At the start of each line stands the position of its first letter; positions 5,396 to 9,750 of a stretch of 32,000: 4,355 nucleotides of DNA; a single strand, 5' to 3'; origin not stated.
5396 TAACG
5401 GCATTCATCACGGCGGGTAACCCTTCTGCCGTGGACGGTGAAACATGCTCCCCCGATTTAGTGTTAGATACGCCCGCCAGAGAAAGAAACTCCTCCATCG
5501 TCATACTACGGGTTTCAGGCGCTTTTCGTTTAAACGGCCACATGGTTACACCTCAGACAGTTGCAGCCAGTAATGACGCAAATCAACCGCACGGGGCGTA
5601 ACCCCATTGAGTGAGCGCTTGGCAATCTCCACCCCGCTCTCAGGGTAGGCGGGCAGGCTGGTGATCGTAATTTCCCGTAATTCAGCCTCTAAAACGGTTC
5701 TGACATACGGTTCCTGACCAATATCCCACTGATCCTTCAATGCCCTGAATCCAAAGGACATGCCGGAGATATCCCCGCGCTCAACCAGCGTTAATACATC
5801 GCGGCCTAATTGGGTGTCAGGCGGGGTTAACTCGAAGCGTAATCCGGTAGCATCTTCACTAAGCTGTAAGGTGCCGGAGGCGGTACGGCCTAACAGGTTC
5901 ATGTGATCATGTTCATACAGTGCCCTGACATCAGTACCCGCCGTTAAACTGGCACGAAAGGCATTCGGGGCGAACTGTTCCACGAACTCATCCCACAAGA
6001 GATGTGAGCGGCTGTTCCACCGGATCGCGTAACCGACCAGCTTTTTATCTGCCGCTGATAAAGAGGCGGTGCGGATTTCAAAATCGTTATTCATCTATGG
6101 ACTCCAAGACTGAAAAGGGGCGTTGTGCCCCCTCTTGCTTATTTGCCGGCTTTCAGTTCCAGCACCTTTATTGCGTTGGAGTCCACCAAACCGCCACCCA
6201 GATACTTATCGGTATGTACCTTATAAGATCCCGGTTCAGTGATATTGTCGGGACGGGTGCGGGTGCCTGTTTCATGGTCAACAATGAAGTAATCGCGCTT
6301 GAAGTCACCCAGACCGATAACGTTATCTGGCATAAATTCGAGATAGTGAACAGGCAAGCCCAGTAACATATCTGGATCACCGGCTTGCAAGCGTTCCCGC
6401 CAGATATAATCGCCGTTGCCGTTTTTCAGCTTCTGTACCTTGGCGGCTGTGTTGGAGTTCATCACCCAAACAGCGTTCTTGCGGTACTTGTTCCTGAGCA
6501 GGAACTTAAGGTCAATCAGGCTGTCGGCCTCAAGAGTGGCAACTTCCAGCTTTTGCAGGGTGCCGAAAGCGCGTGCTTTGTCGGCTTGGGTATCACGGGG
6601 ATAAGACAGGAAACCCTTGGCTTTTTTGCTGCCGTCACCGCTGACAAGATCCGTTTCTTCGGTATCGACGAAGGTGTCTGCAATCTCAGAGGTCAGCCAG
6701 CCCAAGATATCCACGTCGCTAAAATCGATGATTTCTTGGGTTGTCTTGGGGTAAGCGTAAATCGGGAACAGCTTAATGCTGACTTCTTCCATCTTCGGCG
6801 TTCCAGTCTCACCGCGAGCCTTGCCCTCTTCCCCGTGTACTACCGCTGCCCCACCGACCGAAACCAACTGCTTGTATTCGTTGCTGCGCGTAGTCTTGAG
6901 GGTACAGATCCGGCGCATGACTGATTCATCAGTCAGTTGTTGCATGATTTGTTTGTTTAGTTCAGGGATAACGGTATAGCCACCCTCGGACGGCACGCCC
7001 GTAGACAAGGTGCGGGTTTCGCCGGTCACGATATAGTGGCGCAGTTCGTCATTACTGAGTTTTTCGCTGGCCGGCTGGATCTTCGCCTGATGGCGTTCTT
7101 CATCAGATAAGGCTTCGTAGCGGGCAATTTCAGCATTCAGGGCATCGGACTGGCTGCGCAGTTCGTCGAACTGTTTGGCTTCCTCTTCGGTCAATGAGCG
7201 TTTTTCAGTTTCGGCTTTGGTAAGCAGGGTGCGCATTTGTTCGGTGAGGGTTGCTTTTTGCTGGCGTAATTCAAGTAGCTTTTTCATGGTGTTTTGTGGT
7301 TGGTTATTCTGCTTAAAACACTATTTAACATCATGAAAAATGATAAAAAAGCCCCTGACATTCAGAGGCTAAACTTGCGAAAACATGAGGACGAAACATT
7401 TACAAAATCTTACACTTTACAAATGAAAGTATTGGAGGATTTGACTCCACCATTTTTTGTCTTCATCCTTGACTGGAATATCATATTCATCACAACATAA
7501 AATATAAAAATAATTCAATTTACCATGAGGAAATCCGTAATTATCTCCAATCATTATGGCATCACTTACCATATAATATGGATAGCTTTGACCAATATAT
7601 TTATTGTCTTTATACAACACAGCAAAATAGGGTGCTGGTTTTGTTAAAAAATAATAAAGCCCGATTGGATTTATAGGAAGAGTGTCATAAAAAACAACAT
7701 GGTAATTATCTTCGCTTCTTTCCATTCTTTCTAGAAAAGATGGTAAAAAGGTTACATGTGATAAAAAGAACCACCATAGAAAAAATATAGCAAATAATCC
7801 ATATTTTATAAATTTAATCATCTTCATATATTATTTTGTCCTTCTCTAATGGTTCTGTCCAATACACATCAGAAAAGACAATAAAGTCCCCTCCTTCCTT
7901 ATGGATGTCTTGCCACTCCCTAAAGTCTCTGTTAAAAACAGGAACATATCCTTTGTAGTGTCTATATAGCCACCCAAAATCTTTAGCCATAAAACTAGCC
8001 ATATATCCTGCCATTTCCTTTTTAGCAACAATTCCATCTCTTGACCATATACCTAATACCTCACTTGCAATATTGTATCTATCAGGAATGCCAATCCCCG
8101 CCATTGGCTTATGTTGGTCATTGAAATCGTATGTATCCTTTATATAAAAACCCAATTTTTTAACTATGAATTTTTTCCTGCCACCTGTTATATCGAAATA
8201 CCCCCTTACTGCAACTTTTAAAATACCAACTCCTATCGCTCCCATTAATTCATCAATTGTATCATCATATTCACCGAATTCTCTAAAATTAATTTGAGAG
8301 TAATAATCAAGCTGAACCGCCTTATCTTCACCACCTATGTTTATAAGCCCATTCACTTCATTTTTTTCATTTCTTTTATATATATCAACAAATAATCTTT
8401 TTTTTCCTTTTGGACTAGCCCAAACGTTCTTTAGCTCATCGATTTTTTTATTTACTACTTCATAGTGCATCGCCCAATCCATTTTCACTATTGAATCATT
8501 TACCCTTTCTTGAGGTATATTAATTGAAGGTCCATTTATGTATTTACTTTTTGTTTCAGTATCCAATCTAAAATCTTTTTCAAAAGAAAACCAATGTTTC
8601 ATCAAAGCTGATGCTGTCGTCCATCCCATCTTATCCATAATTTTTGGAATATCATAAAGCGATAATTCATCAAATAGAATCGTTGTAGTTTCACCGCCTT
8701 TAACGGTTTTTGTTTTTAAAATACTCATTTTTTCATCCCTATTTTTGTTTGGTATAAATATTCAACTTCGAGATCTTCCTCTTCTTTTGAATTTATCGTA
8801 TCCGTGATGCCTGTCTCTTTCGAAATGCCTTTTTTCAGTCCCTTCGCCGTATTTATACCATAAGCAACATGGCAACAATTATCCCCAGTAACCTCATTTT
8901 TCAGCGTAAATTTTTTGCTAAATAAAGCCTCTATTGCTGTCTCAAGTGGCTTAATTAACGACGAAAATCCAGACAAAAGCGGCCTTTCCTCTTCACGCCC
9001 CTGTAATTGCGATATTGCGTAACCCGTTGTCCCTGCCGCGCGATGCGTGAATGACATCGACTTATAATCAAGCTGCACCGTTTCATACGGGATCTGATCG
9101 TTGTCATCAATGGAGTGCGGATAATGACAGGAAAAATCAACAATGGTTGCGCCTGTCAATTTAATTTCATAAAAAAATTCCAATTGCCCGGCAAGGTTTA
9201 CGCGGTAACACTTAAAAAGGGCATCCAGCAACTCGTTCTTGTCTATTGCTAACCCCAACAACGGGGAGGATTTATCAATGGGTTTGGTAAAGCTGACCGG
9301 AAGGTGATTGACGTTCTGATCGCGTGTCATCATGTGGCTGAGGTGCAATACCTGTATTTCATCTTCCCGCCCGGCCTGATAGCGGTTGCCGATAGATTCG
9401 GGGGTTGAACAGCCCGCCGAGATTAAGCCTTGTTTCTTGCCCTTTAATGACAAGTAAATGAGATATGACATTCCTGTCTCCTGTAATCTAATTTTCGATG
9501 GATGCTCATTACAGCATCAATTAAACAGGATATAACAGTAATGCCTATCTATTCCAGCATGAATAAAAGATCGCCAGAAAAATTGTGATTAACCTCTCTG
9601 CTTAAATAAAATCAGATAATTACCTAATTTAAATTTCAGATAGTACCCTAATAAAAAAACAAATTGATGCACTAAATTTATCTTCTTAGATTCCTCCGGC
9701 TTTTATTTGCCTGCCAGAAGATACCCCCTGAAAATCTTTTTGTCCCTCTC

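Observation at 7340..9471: AT-rich three-gene cassette (Hcp-like, 304-aa unknown, 136-aa membrane protein) in the accessory slot of a capsid-forming phage satellite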

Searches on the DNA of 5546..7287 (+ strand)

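Call 86: search_dna_similar(query=window:5546-7287:+, collection=ecoli_genomes, mode=distant, max_rows=12, rows=spread)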
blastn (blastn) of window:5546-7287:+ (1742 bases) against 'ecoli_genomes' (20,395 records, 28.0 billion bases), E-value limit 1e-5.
Records with a match: 531; places in all: 578; records where one place covers at least 80% of the query: 172.
Genomes with a match: 531 of 5426; with a place that covers at least 80% of the query: 172. Places per genome that has any: lowest 1, median 1, highest 5. On chromosomes: 578 places; on plasmids: 0.
Best place of each record, by identity: 60-80% 531.
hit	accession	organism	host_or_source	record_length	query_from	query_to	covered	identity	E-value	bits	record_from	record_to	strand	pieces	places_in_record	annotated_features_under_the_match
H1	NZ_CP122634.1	Escherichia coli strain ETEC4085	Sus scrofa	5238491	68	1742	96%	69.9%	0e+0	715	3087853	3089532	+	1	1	phage major capsid protein | HK97 family phage prohead protease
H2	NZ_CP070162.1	Escherichia coli strain FDAARGOS_1283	Homo sapiens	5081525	77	1742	96%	68.5%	3e-175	626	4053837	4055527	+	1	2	phage major capsid protein | HK97 family phage prohead protease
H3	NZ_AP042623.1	Escherichia coli strain OkiPb01704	bovine feces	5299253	68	1742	96%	66.3%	7e-120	441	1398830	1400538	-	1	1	phage major capsid protein | HK97 family phage prohead protease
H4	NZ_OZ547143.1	Escherichia coli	Homo sapiens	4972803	68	1742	96%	66.3%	3e-118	436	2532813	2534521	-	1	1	phage major capsid protein | HK97 family phage prohead protease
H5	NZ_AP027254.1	Escherichia coli strain JNE120442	Homo sapiens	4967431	203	1502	75%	67.9%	5e-115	425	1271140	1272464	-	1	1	phage major capsid protein | HK97 family phage prohead protease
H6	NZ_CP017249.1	Escherichia coli strain NADC 5570/86-24/6565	not applicable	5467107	609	1502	51%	71.0%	1e-117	434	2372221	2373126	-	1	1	phage major capsid protein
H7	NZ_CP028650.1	Escherichia coli strain 124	cattle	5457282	609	1502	51%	71.0%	1e-117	434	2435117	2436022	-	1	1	phage major capsid protein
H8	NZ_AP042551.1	Escherichia coli strain OkiPb01691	bovine feces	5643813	609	1502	51%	71.0%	1e-117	434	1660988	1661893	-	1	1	phage major capsid protein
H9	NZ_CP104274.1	Escherichia coli strain Ec15103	Homo sapiens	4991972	609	1503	51%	70.9%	2e-115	426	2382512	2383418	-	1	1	phage major capsid protein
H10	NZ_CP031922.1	Escherichia coli O26:H11 strain FWSEC0001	Homo sapiens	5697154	609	1502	51%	70.9%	4e-116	429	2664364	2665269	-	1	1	phage major capsid protein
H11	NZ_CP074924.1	Escherichia coli strain 07_3722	Homo sapiens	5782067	609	1502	51%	70.8%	5e-115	425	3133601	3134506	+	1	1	phage major capsid protein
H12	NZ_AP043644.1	Escherichia coli strain AST85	Homo sapiens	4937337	68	1742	48%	66.9%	9e-30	241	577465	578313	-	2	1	HK97 family phage prohead protease | phage major capsid protein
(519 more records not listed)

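Call 89: get_annotated_region(hit=H1, flank=8000)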
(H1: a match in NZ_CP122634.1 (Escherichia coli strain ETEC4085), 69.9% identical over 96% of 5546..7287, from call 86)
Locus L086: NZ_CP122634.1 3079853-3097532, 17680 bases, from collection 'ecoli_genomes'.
description: Escherichia coli strain ETEC4085 chromosome, complete genome
organism: Escherichia coli strain ETEC4085 (NCBI taxid 562)
replicon: chromosome; assembly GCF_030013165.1
host: Sus scrofa; source: feces; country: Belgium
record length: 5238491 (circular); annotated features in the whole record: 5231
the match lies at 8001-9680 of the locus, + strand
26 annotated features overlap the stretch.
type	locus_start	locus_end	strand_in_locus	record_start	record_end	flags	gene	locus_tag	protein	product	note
CDS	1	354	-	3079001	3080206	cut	-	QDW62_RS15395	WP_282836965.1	phage major capsid protein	-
CDS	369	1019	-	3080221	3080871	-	-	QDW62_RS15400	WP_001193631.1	HK97 family phage prohead protease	-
CDS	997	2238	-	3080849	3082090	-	-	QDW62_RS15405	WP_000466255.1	phage portal protein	-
CDS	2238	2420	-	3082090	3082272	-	-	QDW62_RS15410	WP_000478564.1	hypothetical protein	-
CDS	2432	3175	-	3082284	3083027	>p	-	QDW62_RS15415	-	terminase TerL endonuclease subunit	incomplete; partial in the middle of a contig; missing N-terminus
CDS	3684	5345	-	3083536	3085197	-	-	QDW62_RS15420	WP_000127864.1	terminase large subunit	-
CDS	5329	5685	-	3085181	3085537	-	-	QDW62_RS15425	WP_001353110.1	phage terminase small subunit P27 family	-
CDS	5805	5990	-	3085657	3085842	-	-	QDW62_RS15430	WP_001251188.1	hypothetical protein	-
CDS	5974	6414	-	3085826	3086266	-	-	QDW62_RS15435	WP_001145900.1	HNH endonuclease signature motif containing protein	-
CDS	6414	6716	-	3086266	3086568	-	-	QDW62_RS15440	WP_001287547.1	head-tail connector protein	-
CDS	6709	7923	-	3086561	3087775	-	-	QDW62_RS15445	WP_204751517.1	phage portal protein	-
CDS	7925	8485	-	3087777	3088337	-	-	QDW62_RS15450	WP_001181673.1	HK97 family phage prohead protease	-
CDS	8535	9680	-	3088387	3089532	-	-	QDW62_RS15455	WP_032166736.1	phage major capsid protein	-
CDS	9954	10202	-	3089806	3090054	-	-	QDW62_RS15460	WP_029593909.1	hypothetical protein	-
CDS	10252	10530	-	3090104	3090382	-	-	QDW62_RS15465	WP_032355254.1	PerC family transcriptional regulator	-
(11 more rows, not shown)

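Call 90: get_annotated_region(hit=H3, flank=8000)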
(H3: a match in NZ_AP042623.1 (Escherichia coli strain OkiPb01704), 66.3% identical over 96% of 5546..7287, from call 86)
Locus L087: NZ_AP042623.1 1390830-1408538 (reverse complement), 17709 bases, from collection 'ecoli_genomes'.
description: Escherichia coli strain OkiPb01704 chromosome, complete genome
organism: Escherichia coli strain OkiPb01704 (NCBI taxid 562)
replicon: chromosome; assembly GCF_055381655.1
host: -; source: bovine feces; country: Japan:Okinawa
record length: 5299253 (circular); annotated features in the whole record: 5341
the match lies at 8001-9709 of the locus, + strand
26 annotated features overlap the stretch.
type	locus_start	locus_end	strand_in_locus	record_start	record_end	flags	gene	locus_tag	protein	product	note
CDS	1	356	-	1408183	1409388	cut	-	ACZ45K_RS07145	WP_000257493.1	phage major capsid protein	-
CDS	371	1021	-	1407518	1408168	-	-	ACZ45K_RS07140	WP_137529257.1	HK97 family phage prohead protease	-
CDS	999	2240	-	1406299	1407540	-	-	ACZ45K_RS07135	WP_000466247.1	phage portal protein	-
CDS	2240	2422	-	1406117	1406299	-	-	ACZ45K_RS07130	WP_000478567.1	hypothetical protein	-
CDS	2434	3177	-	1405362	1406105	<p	-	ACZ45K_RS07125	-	terminase TerL endonuclease subunit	incomplete; partial in the middle of a contig; missing N-terminus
CDS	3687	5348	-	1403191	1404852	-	-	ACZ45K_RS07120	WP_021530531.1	terminase large subunit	-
CDS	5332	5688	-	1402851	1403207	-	-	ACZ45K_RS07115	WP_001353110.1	phage terminase small subunit P27 family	-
CDS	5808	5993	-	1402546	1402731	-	-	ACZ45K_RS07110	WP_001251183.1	hypothetical protein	-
CDS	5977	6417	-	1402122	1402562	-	-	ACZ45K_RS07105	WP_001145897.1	HNH endonuclease signature motif containing protein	-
CDS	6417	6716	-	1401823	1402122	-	-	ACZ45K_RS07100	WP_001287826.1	head-tail connector protein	-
CDS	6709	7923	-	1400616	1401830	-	-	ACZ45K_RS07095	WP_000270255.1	phage portal protein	-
CDS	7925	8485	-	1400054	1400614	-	-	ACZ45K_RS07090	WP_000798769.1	HK97 family phage prohead protease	-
CDS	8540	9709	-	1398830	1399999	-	-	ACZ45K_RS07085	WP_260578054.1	phage major capsid protein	-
CDS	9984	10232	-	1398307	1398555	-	-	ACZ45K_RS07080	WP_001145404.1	hypothetical protein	-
CDS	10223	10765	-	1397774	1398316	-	-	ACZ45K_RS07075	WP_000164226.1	ProQ/FINO family protein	-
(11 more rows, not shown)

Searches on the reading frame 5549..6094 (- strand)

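Call 3: search_protein_families(library=pfam, proteins=[window:5549-6094:-], max_evalue=0.1)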
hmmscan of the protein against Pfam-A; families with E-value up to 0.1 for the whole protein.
window:5549-6094:- (182 aa): 1 family
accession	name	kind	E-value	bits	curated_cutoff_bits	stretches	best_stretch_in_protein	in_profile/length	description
PF04586.22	Peptidase_S78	-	2.2e-45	155.2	21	1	6-163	4-160/165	Caudovirus prohead serine protease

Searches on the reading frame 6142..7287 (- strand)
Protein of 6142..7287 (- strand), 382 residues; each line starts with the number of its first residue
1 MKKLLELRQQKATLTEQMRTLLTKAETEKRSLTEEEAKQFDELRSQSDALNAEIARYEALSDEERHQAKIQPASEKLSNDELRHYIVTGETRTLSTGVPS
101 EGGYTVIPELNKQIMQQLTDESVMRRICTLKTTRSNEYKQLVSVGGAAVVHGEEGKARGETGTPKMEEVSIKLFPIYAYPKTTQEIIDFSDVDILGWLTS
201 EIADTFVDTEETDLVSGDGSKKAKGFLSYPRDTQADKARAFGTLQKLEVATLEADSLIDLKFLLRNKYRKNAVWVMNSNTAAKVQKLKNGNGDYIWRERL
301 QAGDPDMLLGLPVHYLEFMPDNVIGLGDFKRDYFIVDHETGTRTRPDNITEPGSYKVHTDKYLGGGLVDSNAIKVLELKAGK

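Call 3: search_protein_families(library=pfam, proteins=[window:6142-7287:-], max_evalue=0.1)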
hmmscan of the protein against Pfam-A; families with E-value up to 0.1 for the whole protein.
window:6142-7287:- (382 aa): 4 families
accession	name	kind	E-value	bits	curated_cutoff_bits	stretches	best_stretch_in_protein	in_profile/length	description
PF05065.19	Phage_capsid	-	7.5e-62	209.7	24.2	1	102-377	1-279/280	Phage capsid family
PF14282.11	FlxA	-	0.0011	19.5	26.3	1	5-80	20-93/101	FlxA-like protein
PF15350.11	ETAA1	-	0.01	14.5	27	1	63-143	684-764/818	Ewing's tumour-associated antigen 1 homologue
PF20769.2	YPEB_N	-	0.053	13.9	27.3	1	23-62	89-128/136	YpeB N-terminal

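Call 103: find_related_loci(query=window:6142-7287:-, collection=viral_contigs, flank=7000)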
Query window:6142-7287:- (382 aa) in viral_contigs; peptide patterns used: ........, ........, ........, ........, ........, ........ (x = any residue, [..] = any of these).
397 stretches matched a pattern; 386 encode a relative of the query (tblastn E <= 1e-3); the best 80 are kept; 80 distinct loci.
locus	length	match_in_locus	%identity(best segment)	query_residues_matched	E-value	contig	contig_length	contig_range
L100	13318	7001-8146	97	1-382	0e+0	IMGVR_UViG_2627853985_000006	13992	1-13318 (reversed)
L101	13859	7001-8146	95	1-382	0e+0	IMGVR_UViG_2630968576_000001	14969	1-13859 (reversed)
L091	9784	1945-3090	95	1-382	0e+0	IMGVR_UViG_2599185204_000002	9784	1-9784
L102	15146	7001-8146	94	1-382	0e+0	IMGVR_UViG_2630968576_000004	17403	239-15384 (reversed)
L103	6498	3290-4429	93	1-380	0e+0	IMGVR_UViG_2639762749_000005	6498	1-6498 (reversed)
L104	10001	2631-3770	93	1-380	0e+0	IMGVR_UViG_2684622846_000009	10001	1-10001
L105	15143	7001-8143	93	1-381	0e+0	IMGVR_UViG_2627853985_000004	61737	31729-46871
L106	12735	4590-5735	92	1-382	0e+0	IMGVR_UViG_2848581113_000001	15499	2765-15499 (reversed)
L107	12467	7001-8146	92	1-382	0e+0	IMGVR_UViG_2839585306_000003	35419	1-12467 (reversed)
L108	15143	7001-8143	92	1-381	0e+0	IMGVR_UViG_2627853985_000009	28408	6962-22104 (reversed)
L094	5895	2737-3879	91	1-381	0e+0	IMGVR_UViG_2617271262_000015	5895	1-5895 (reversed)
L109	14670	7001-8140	91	1-380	0e+0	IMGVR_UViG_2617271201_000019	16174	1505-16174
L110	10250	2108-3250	90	1-381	0e+0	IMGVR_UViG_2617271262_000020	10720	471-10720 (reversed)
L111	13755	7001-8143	90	1-381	0e+0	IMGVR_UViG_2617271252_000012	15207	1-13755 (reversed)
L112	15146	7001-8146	91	1-381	0e+0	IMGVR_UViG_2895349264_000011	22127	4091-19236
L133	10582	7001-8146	87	1-382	0e+0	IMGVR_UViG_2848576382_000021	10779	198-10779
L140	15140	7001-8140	88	1-380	0e+0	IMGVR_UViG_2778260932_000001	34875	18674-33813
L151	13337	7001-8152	85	1-382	0e+0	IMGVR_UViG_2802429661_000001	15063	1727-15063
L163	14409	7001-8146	82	1-381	0e+0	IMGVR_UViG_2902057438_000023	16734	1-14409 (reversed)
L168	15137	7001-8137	81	1-380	0e+0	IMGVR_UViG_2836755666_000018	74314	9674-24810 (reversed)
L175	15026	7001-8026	82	1-381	0e+0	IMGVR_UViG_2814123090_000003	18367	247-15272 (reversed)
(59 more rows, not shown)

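Call 108: search_protein_families(library=pfam, proteins=[L140:4476-5237:+, L140:5245-6453:+, L140:6460-6864:+, L175:5519-6481:+, L175:6481-6873:+, L104:2039-2404:+, L151:6120-6746:+, L163:5806-6561:+, L168:6057-6563:+, L133:6145-6636:+], max_evalue=0.01)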
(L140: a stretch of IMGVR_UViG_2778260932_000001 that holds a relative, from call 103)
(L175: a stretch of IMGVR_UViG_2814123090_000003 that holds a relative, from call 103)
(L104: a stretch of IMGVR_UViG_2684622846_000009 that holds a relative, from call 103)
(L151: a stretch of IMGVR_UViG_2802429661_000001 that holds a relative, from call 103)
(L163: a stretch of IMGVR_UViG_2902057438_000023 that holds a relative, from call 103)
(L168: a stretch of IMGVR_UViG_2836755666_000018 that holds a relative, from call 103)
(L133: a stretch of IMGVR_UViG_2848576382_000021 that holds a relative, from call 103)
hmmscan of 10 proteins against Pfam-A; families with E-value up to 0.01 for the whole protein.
L140:4476-5237:+ (254 aa): 1 family
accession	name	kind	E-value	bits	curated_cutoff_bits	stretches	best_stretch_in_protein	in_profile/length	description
PF05638.18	T6SS_HCP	-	2.2e-19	70.5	23.5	1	13-150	1-129/129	Type VI secretion system effector, Hcp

L140:5245-6453:+ (403 aa): 0 families

L140:6460-6864:+ (135 aa): 0 families

L175:5519-6481:+ (321 aa): 0 families

L175:6481-6873:+ (131 aa): 1 family
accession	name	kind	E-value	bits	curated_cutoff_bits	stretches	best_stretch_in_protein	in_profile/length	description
PF06836.17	DUF1240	-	4.4e-36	123.9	24.3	1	37-131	1-95/95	Protein of unknown function (DUF1240)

L104:2039-2404:+ (122 aa): 0 families

L151:6120-6746:+ (209 aa): 0 families

L163:5806-6561:+ (252 aa): 6 families
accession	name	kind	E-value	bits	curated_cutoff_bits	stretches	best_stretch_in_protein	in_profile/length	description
PF06054.18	CoiA_nuc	-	3.1e-14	53.9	20.3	1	68-150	1-83/158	Competence protein CoiA, nuclease-like domain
PF25164.1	CoiA_N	-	3e-13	49.5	26.3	1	27-63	12-48/50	Competence protein CoiA, N-terminal domain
PF19500.6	DUF6035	-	0.00013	22.4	22.6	1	67-158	13-110/179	Domain of unknown function (DUF6035)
PF25169.1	DUF7830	-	0.0015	18.8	27.5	1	25-58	27-60/72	Domain of unknown function (DUF7830)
PF25165.1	DUF7828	-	0.002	18.2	25.7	1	11-56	5-52/87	Domain of unknown function (DUF7828)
PF08274.17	Zn_Ribbon_YjdM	-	0.0043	17.5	30.8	1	35-50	5-20/30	PhnA Zinc-Ribbon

L168:6057-6563:+ (169 aa): 0 families

L133:6145-6636:+ (164 aa): 1 family
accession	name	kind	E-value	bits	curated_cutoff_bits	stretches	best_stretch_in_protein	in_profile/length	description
PF07484.17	Collar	-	2.3e-14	53.5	24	1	25-72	1-57/57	Phage Tail Collar Domain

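Call 111: search_solved_structures(query=L140:5245-6453:+, max_evalue=1)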
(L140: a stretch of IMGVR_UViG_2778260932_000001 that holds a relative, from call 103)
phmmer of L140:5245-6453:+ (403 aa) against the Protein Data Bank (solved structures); distinct sequences matched with E-value up to 1: 1.
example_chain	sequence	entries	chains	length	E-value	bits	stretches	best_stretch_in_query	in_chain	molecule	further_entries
9u5s_R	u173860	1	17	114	0.14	14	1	249-324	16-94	Lipoprotein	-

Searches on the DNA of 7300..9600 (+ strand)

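Call 9: search_dna_similar(query=window:7300-9600:+, collection=ecoli_genomes, mode=near, max_rows=25)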
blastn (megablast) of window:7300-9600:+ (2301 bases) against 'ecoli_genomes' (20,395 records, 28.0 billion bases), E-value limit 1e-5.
No match.

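Call 10: search_dna_similar(query=window:7300-9600:+, collection=phages, mode=near, max_rows=15)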
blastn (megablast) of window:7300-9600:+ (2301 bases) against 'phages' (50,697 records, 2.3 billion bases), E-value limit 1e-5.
No match.

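Call 11: search_dna_similar(query=window:7300-9600:+, collection=plasmids, mode=near, max_rows=15)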
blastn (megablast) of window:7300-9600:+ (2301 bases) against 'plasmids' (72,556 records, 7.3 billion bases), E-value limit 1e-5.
No match.
